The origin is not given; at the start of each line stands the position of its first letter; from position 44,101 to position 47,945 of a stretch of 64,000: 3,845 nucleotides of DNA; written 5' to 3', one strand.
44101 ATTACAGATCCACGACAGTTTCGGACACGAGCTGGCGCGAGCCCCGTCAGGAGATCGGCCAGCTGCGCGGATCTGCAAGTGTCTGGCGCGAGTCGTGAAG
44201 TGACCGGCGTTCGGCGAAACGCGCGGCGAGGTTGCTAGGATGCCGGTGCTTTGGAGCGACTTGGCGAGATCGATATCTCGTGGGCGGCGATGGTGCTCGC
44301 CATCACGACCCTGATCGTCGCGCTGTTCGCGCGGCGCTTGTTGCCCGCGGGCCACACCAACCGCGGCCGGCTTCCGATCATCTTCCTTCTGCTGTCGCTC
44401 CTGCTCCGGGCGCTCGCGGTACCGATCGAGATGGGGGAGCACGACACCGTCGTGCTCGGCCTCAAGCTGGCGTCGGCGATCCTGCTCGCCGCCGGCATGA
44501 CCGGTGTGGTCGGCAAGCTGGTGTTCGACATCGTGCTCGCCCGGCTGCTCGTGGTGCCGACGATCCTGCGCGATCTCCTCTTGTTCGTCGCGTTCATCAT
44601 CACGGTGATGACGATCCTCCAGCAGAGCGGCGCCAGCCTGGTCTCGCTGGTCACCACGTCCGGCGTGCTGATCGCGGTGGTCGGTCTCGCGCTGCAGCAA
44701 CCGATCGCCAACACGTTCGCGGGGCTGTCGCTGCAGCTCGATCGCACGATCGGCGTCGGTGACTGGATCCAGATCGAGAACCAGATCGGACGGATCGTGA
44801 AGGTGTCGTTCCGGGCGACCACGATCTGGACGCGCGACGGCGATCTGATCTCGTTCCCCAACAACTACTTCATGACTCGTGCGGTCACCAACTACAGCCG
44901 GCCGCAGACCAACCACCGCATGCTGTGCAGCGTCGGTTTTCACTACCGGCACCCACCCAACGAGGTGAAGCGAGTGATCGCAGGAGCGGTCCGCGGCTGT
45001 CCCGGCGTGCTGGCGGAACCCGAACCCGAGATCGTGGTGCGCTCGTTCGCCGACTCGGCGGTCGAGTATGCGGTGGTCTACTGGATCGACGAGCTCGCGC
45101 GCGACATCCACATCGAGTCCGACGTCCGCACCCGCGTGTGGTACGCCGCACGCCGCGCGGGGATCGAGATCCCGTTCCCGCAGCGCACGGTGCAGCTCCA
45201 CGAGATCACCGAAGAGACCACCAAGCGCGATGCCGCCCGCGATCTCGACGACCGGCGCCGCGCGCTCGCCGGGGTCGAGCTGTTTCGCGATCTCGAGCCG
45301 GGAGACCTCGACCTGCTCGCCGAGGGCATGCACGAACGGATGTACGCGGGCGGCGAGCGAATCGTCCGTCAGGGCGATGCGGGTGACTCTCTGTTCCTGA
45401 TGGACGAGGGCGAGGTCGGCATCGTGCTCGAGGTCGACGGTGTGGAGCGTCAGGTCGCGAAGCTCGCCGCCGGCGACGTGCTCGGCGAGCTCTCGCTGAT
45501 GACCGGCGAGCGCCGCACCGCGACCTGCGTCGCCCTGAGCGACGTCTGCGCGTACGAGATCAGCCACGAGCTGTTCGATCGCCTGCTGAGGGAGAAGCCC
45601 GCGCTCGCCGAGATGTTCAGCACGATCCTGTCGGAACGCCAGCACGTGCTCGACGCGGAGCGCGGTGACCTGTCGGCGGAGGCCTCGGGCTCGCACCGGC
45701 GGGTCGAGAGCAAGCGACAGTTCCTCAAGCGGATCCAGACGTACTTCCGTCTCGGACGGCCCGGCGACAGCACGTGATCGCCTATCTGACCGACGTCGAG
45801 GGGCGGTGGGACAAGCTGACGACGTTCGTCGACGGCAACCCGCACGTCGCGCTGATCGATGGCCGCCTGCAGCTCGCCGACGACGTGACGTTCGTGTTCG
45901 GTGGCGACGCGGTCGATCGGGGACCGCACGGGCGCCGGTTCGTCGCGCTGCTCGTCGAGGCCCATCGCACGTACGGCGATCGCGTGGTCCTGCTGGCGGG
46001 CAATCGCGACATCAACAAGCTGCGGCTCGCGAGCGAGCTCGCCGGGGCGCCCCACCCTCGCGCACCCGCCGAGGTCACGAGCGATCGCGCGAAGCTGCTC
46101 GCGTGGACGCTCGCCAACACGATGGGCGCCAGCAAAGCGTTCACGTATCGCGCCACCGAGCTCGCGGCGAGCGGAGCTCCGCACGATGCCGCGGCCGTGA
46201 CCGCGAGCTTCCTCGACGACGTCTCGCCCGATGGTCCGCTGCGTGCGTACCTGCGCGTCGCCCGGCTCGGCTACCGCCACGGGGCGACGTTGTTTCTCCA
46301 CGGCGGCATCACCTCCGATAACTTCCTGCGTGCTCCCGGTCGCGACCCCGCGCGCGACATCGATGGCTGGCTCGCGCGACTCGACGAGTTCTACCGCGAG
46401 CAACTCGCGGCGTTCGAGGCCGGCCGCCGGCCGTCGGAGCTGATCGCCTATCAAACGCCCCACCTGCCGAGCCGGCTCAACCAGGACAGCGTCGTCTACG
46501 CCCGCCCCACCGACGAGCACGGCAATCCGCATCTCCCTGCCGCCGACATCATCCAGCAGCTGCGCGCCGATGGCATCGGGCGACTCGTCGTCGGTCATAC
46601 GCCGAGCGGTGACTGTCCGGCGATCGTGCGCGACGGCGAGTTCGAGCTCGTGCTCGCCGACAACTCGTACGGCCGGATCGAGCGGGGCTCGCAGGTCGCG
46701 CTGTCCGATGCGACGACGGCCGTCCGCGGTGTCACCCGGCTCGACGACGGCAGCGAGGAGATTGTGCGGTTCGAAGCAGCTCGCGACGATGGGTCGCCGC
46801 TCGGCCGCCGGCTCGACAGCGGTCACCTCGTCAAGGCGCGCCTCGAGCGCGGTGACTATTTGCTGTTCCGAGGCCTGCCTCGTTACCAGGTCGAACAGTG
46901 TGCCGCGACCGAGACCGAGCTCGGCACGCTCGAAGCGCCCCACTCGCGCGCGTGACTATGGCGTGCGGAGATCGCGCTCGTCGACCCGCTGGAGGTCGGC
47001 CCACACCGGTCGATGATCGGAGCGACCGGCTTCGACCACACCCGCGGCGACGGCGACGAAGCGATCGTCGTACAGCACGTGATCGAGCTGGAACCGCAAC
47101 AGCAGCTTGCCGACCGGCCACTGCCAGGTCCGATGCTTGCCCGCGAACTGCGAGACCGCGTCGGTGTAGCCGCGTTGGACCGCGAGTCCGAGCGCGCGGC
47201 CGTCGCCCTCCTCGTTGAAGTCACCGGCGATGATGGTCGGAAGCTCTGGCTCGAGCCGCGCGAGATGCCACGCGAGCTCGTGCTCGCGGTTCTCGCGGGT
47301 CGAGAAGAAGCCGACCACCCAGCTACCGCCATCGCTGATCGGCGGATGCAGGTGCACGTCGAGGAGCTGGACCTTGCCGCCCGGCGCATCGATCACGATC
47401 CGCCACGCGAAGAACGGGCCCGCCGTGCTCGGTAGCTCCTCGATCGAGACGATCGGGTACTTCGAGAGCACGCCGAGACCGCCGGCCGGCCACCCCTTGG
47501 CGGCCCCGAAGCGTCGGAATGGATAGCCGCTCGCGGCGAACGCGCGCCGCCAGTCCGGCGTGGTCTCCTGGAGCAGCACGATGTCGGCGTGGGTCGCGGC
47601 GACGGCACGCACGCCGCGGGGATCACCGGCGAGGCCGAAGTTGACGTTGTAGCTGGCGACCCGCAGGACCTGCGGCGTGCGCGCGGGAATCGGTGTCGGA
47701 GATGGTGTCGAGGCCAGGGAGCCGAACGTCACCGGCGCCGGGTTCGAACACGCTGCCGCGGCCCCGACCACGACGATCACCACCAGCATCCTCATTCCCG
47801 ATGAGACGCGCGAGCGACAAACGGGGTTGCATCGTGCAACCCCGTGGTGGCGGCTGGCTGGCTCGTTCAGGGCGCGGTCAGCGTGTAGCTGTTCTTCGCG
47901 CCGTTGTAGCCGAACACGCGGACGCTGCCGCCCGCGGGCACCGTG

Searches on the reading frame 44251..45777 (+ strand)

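Call 16: search_protein_families(library=pfam, proteins=[window:44251-45777:+], max_evalue=0.001)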
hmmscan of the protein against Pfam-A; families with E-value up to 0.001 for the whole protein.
window:44251-45777:+ (508 aa): 3 families
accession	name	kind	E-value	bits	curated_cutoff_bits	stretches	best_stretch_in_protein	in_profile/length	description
PF00027.35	cNMP_binding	-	3.2e-20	72.3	27.5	1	363-448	2-88/89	Cyclic nucleotide-binding domain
PF00924.24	MS_channel_2nd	-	6.6e-18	65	20.2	1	151-217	2-68/68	Mechanosensitive ion channel, beta-domain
PF21082.3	MS_channel_3rd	-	1.4e-10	41.9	21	1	226-307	3-88/88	Mechanosensitive ion channel MscS, C-terminal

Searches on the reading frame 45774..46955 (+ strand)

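Call 16: search_protein_families(library=pfam, proteins=[window:45774-46955:+], max_evalue=0.001)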
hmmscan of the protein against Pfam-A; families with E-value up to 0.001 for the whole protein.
window:45774-46955:+ (393 aa): 1 family
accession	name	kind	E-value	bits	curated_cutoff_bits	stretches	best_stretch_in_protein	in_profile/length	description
PF00149.33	Metallophos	-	1.2e-06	29.6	21.5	1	2-276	3-188/191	Calcineurin-like phosphoesterase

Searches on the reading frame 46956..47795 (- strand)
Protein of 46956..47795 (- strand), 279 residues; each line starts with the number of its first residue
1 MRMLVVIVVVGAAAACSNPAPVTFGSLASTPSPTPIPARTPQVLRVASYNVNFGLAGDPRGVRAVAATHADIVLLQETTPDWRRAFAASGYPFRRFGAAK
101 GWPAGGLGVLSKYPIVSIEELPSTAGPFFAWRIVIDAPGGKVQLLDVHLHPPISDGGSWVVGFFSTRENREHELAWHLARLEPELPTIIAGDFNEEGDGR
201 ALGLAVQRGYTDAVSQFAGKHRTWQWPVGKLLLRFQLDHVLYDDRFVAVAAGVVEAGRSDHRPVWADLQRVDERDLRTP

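Call 16: search_protein_families(library=pfam, proteins=[window:46956-47795:-], max_evalue=0.001)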
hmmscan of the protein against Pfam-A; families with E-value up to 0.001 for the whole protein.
window:46956-47795:- (279 aa): 1 family
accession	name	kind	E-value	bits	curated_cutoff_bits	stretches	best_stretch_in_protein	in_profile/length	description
PF03372.29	Exo_endo_phos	-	2.8e-22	80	24.5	1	47-261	1-225/225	Endonuclease/Exonuclease/phosphatase family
